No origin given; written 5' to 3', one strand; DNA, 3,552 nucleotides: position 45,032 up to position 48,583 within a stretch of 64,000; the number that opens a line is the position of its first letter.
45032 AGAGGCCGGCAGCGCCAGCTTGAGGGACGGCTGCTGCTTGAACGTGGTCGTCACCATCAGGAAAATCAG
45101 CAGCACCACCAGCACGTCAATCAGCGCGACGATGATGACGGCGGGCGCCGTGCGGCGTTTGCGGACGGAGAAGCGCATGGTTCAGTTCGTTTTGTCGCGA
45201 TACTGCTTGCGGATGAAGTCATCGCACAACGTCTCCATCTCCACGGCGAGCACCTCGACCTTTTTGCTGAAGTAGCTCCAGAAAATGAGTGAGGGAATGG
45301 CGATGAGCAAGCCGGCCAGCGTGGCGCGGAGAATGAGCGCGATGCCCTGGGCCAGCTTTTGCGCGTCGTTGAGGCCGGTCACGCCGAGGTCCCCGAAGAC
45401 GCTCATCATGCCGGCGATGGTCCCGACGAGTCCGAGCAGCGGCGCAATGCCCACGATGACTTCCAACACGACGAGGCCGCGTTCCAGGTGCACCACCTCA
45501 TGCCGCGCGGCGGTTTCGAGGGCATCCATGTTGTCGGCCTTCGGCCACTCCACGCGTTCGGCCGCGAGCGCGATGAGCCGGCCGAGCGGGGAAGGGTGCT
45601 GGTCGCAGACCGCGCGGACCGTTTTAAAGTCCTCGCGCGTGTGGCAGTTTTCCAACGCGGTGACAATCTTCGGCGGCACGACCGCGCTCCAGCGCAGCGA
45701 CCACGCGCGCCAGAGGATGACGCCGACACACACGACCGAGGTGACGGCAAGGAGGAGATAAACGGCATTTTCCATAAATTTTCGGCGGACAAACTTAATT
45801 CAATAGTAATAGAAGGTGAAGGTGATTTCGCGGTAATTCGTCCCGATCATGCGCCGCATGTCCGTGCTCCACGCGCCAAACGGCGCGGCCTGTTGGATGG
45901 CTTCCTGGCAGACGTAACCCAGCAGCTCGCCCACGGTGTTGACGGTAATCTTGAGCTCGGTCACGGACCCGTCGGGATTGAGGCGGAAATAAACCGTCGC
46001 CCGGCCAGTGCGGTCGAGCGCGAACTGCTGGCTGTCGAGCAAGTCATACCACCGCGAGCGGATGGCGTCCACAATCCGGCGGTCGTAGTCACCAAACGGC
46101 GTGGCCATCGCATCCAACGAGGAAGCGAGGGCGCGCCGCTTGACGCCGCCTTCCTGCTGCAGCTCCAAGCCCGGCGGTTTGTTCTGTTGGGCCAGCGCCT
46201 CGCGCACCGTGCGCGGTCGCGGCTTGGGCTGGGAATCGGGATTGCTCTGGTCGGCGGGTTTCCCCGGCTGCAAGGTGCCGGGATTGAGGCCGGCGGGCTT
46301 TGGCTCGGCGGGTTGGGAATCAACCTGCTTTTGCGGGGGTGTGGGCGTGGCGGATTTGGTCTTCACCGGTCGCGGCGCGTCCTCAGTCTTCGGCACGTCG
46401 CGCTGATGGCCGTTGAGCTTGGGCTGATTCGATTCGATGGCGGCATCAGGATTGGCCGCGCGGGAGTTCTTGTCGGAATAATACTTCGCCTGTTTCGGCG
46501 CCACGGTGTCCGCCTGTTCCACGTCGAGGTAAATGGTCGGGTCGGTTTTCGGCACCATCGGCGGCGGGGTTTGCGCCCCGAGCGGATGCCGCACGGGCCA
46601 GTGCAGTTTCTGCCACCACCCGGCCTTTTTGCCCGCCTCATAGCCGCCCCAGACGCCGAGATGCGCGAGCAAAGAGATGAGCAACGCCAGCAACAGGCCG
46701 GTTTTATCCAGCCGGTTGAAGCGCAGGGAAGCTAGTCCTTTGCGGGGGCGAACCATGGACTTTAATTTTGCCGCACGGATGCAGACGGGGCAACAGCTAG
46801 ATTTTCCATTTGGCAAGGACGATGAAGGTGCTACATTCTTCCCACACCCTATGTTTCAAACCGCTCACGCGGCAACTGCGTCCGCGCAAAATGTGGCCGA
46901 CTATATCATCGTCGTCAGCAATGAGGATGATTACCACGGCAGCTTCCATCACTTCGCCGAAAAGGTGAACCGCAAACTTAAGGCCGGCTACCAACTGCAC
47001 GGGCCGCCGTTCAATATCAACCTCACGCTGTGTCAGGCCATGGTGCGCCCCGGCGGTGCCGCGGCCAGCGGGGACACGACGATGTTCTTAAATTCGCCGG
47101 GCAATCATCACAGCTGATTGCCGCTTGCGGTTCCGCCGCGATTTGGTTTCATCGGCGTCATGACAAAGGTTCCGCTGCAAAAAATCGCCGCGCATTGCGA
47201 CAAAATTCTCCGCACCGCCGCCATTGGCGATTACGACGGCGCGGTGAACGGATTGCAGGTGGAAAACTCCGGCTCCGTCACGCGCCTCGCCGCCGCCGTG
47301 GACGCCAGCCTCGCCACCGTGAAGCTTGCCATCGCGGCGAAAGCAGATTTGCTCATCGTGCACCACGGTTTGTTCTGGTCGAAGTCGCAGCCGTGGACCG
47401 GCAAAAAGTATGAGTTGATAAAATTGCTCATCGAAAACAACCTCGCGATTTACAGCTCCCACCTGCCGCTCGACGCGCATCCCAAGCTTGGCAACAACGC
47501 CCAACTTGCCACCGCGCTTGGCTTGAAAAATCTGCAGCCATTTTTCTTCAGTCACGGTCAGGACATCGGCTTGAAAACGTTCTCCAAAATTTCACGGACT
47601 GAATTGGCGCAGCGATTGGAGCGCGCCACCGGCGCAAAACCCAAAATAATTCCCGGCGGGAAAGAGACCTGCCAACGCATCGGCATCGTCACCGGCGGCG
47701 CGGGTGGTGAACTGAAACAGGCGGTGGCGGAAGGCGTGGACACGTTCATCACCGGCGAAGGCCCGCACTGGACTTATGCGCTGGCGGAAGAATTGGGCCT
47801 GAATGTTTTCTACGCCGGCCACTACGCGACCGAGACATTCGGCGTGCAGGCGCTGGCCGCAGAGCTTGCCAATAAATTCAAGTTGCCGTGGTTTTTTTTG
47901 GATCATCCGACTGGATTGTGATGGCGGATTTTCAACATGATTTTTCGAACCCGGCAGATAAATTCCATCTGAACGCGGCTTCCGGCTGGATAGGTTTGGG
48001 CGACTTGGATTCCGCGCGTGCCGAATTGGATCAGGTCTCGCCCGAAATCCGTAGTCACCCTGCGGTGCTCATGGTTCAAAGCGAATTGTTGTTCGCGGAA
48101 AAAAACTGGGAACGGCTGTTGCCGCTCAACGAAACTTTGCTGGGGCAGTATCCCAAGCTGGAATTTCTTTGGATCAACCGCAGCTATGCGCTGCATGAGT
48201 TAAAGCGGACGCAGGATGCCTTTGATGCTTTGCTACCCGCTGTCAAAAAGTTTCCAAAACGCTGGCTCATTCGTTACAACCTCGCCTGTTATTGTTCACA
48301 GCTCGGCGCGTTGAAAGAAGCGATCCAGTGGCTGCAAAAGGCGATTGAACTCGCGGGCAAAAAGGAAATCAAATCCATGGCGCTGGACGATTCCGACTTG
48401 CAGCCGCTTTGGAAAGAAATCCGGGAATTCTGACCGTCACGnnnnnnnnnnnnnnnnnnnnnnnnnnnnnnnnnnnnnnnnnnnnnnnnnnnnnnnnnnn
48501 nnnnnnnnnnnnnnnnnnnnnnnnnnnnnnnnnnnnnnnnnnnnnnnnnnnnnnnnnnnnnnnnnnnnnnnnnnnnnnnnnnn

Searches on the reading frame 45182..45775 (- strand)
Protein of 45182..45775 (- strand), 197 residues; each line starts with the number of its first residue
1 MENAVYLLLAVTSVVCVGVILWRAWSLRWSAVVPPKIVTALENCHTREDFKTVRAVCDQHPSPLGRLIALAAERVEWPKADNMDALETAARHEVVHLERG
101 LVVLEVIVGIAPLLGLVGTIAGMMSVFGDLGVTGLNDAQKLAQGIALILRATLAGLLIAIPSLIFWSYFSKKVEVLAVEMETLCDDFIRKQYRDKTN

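Call 61: search_protein_families(library=pfam, proteins=[window:45182-45775:-], max_evalue=0.00001)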
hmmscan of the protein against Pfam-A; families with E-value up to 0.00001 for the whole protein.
window:45182-45775:- (197 aa): 1 family
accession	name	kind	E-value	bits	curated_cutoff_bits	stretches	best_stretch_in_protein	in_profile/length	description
PF01618.21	MotA_ExbB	-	2.4e-26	92.4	22.9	1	81-181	26-126/127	MotA/TolQ/ExbB proton channel family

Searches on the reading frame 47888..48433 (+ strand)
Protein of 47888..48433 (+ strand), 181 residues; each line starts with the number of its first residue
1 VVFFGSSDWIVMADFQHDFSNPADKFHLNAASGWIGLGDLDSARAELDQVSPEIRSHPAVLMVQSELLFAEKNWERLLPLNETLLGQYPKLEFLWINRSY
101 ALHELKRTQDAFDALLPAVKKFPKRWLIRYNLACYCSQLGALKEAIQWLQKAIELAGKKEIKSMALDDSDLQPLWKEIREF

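Call 61: search_protein_families(library=pfam, proteins=[window:47888-48433:+], max_evalue=0.00001)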
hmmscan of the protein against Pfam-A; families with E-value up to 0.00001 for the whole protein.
window:47888-48433:+ (181 aa): 5 families
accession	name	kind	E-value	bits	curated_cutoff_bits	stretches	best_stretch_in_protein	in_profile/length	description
PF07719.23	TPR_2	-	4.4e-08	33.1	27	0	129-156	4-31/34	Tetratricopeptide repeat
PF14559.12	TPR_19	-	7.9e-08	33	25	0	104-160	3-60/68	Tetratricopeptide repeat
PF13181.12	TPR_8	-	1.8e-07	31.2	25.7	0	129-157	4-32/34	Tetratricopeptide repeat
PF13432.12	TPR_16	-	1.1e-06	29.5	32.7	0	107-156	12-61/65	Tetratricopeptide repeat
PF13424.12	TPR_12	-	4.5e-06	27.2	30.1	0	129-156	48-75/77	Tetratricopeptide repeat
